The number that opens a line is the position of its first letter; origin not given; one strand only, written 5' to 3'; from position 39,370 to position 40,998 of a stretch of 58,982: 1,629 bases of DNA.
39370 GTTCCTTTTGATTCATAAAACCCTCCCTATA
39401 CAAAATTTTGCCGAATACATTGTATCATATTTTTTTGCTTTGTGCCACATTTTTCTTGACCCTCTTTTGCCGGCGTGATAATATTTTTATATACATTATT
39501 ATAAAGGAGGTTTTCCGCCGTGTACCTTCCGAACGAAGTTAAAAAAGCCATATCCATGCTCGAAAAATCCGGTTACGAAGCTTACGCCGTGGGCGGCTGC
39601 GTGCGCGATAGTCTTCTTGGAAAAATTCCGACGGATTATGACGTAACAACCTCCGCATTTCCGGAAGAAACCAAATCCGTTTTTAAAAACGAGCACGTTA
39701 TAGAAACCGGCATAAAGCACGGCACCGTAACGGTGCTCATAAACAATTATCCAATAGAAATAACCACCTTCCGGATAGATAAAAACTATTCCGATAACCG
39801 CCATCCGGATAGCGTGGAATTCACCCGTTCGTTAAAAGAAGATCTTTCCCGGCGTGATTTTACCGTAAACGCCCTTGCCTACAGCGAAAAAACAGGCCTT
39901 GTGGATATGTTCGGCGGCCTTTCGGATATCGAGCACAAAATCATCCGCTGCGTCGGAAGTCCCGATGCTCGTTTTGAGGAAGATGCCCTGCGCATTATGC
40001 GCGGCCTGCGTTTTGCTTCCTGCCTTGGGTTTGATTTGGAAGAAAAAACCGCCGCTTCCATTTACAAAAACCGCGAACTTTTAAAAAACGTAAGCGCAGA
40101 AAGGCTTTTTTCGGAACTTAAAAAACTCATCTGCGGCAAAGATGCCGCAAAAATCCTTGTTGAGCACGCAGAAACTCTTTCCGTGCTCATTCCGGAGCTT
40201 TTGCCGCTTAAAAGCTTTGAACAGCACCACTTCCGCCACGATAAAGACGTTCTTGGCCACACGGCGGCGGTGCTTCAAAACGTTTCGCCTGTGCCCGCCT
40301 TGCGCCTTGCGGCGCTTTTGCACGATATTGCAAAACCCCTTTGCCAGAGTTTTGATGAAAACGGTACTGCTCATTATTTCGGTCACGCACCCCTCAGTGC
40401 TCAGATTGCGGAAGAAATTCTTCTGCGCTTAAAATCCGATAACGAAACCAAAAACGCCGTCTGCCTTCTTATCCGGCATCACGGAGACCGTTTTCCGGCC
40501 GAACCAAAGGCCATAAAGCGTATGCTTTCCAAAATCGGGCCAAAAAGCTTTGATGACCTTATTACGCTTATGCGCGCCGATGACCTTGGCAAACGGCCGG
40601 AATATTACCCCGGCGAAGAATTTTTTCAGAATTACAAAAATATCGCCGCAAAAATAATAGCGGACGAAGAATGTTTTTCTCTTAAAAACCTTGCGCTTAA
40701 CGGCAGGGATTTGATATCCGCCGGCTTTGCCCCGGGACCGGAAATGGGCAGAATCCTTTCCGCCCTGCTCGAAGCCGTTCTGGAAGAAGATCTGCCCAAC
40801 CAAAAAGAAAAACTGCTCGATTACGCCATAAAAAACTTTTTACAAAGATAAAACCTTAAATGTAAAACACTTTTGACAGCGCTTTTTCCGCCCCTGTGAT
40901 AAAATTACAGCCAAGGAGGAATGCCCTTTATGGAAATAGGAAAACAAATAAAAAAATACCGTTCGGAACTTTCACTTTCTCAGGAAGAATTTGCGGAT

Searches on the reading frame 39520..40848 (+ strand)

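Call 38: search_protein_families(library=pfam, proteins=[window:39520-40848:+], max_evalue=0.001)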
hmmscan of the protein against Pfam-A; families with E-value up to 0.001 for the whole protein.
window:39520-40848:+ (443 aa): 4 families
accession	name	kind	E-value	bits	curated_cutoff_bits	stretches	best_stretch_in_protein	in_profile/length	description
PF01743.26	PolyA_pol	-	2.5e-40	138.2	23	1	21-143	1-126/126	Poly A polymerase head domain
PF13735.12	tRNA_NucTran2_2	-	3.6e-14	53.4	27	1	296-436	23-149/149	tRNA nucleotidyltransferase domain 2 putative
PF12627.12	PolyA_pol_RNAbd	-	2.9e-12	46.6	22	1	170-227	1-60/64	Probable RNA and SrmB- binding site of polymerase A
PF01966.28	HD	-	9.1e-09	36.1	22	1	261-331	27-93/116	HD domain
